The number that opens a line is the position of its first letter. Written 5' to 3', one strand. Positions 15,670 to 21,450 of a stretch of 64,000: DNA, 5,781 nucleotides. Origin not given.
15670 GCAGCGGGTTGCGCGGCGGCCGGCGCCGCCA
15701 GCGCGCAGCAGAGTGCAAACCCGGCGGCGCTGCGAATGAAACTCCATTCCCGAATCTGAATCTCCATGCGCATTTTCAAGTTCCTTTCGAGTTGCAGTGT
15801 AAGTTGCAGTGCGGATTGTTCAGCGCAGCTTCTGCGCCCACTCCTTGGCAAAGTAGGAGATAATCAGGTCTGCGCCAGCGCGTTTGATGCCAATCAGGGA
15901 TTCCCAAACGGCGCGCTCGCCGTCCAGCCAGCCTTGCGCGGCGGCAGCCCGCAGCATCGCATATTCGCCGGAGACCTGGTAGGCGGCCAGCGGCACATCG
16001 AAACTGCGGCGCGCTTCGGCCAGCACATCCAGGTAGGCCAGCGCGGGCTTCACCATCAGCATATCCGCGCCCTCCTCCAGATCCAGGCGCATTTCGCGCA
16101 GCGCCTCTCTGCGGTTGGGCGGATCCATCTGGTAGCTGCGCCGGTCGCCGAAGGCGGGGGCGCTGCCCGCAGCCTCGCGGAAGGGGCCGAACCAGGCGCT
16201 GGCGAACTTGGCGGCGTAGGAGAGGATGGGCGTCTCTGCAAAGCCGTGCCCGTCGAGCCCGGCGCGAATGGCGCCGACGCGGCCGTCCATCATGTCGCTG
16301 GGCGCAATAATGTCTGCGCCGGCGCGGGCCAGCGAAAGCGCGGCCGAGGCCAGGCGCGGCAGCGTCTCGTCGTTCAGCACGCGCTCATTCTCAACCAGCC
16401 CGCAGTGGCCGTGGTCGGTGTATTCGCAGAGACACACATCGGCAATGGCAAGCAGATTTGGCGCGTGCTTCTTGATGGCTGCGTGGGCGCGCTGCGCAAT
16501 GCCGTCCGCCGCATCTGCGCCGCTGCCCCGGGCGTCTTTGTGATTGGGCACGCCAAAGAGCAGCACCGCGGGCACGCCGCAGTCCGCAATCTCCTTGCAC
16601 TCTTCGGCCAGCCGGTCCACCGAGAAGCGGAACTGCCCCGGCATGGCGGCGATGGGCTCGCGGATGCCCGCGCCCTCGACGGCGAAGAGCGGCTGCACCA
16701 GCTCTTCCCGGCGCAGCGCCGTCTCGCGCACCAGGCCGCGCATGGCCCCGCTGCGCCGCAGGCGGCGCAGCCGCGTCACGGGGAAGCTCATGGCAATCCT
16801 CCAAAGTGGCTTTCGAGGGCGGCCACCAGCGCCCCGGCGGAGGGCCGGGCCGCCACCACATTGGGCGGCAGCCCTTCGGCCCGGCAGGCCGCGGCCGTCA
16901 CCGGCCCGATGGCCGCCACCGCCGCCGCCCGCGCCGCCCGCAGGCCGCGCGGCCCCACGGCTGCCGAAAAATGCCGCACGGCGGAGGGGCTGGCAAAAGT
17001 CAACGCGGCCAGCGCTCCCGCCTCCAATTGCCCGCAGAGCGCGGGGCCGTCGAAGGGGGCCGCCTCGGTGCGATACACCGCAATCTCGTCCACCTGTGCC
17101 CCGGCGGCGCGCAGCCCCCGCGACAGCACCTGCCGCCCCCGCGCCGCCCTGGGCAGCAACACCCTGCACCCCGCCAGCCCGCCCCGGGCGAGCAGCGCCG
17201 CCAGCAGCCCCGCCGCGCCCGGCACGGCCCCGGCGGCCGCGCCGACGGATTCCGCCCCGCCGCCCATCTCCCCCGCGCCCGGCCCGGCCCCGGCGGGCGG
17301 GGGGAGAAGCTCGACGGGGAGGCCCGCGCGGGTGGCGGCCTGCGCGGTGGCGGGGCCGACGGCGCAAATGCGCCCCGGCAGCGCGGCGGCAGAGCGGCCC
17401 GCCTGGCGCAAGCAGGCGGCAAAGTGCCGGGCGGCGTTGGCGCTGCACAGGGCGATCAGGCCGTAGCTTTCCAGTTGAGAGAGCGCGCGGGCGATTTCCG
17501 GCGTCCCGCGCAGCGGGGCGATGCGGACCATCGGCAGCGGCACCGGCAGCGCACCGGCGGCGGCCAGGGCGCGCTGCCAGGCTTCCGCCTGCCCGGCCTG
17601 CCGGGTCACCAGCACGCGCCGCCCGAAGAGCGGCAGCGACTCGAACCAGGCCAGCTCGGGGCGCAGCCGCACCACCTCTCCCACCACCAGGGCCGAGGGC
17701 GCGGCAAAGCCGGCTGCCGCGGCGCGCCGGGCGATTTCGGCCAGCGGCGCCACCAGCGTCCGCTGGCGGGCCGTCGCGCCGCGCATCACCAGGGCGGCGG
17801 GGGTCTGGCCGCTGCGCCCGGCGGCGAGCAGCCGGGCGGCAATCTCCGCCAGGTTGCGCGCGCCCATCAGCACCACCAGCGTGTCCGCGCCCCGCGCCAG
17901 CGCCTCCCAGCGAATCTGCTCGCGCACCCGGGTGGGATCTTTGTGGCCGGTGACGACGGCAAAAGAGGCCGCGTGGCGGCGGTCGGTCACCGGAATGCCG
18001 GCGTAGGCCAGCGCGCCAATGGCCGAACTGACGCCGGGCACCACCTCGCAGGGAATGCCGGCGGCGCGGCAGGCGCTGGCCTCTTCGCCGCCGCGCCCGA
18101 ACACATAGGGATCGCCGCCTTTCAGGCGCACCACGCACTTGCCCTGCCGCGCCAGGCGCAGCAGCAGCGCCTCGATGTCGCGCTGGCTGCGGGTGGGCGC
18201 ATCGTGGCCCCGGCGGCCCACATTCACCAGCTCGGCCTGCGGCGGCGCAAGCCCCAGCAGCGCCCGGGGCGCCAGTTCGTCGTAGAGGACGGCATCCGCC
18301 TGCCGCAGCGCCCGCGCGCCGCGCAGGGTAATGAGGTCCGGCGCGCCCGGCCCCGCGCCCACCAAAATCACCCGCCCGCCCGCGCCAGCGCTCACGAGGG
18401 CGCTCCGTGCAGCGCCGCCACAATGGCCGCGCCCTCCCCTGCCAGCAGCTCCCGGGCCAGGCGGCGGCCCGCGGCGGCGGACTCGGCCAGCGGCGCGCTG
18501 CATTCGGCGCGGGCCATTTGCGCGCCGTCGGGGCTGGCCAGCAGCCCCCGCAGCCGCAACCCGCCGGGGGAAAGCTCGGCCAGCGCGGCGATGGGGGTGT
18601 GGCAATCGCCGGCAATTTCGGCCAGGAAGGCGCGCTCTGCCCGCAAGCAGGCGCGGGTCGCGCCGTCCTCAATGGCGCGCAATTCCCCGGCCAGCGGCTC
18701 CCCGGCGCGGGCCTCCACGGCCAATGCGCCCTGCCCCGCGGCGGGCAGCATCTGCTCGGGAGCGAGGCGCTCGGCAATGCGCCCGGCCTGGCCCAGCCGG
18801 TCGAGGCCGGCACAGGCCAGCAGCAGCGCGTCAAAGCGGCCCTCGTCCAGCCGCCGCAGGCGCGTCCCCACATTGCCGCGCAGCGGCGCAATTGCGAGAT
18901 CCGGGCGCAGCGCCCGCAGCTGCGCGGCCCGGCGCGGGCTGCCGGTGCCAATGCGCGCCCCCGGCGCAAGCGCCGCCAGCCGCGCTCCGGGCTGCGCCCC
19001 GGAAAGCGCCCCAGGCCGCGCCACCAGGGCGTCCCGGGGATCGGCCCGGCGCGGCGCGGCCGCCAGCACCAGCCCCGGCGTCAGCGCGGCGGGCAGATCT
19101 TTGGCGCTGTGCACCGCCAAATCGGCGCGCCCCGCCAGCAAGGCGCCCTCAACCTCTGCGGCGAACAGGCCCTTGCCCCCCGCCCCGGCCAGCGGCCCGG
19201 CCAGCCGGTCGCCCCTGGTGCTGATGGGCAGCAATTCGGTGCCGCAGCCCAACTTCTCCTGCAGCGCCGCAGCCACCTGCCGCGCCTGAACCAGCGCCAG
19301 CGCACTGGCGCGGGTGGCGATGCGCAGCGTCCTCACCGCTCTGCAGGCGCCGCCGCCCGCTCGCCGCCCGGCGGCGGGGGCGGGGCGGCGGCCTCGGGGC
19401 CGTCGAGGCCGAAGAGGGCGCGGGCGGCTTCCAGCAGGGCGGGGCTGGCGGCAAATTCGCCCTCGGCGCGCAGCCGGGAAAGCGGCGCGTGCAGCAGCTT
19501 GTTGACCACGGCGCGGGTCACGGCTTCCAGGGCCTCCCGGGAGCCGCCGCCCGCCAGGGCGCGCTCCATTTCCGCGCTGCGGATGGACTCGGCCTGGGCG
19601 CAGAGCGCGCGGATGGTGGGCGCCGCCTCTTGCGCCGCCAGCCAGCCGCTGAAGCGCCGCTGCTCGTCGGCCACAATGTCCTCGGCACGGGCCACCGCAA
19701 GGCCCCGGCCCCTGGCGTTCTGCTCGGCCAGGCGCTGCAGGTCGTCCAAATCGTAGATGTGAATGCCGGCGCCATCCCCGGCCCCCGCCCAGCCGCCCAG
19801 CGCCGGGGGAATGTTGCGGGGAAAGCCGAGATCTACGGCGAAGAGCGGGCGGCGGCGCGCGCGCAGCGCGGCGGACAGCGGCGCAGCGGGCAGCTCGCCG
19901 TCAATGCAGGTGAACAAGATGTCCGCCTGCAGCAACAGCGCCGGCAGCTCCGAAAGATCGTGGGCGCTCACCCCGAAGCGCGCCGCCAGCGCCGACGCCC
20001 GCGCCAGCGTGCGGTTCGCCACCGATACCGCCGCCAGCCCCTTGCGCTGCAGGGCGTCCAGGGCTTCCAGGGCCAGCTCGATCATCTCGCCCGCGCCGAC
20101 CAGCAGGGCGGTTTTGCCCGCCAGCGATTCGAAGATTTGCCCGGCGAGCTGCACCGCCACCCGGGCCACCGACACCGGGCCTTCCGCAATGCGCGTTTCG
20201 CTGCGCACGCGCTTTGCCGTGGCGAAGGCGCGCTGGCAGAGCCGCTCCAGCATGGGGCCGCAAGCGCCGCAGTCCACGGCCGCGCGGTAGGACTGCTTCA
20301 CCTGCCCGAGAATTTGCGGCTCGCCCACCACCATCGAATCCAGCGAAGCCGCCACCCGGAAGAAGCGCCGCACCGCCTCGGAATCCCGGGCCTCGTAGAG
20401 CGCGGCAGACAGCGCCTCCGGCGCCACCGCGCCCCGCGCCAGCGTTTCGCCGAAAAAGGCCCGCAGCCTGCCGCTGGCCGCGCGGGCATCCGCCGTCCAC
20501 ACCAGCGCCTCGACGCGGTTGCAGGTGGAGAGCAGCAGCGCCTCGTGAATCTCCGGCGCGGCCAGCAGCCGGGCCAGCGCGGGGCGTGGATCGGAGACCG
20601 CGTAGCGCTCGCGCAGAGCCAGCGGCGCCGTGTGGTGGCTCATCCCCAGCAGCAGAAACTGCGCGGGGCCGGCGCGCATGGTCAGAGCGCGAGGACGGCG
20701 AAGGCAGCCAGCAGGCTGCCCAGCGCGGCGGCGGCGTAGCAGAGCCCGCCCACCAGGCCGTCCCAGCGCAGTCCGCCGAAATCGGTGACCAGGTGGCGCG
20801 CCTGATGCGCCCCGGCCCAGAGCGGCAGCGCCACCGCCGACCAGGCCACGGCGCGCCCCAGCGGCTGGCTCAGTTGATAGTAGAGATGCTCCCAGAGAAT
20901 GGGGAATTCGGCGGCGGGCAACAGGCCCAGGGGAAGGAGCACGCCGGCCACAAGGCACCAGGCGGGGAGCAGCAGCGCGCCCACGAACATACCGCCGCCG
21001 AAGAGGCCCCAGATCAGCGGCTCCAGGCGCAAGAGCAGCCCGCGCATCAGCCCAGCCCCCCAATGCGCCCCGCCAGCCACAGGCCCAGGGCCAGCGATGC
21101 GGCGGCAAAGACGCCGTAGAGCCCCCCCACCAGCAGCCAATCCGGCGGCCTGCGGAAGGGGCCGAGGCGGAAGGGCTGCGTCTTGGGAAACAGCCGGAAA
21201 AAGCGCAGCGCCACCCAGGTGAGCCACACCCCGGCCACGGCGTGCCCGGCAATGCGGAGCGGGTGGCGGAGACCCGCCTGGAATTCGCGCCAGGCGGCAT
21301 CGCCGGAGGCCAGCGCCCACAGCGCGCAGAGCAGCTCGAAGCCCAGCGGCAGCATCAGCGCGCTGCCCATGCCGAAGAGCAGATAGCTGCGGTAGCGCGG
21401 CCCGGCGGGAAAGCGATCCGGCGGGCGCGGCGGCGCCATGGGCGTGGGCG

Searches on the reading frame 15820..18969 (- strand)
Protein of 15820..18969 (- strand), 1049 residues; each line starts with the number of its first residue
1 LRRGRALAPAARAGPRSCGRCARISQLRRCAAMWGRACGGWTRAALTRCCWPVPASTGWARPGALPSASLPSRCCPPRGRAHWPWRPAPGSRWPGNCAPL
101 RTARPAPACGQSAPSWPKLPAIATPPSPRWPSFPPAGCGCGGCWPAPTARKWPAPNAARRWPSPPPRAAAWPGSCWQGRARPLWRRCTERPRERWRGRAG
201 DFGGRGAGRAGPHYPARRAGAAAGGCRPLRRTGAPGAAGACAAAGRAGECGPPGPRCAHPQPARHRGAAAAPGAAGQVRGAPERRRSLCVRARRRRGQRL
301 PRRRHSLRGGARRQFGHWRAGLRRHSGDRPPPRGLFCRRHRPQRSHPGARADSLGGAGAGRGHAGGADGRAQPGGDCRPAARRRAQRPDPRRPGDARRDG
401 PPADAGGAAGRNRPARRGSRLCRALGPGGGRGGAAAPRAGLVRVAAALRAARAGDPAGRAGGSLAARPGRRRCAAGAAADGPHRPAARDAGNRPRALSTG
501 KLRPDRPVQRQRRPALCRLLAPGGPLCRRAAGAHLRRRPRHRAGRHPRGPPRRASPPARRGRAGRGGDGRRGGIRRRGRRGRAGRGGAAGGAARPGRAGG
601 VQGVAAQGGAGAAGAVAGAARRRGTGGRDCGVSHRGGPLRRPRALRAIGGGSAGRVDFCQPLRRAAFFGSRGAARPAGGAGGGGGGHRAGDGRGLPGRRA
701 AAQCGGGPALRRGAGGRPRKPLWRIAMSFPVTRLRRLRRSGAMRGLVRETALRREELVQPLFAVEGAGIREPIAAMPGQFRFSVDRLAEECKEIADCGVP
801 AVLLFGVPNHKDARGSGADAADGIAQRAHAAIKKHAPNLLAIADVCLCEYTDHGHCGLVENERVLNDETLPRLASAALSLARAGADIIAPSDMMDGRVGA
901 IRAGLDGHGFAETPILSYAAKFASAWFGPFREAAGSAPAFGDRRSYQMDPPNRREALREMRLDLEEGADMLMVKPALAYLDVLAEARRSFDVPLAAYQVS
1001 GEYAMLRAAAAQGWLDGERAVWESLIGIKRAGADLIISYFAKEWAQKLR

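Call 44: search_protein_families(library=pfam, proteins=[window:15820-18969:-], max_evalue=0.00001)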
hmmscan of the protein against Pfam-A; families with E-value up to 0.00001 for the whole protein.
window:15820-18969:- (1049 aa): 1 family
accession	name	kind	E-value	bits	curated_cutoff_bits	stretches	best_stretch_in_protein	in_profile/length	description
PF00490.27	ALAD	-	7.8e-142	472.5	24.6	1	732-1046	2-316/317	Delta-aminolevulinic acid dehydratase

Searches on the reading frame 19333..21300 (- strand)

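Call 44: search_protein_families(library=pfam, proteins=[window:19333-21300:-], max_evalue=0.00001)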
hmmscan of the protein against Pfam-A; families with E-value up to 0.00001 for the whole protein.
window:19333-21300:- (655 aa): 3 families
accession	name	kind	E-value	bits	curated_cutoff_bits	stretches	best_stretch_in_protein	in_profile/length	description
PF05201.20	GlutR_N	-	2.8e-44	151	27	1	218-369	1-151/151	Glutamyl-tRNAGlu reductase, N-terminal domain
PF01488.26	Shikimate_DH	-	2e-25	89.9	24.3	1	384-523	1-137/138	Shikimate / quinate 5-dehydrogenase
PF00745.25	GlutR_dimer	-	6.9e-23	81.3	22.9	1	538-632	1-99/99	Glutamyl-tRNAGlu reductase, dimerisation domain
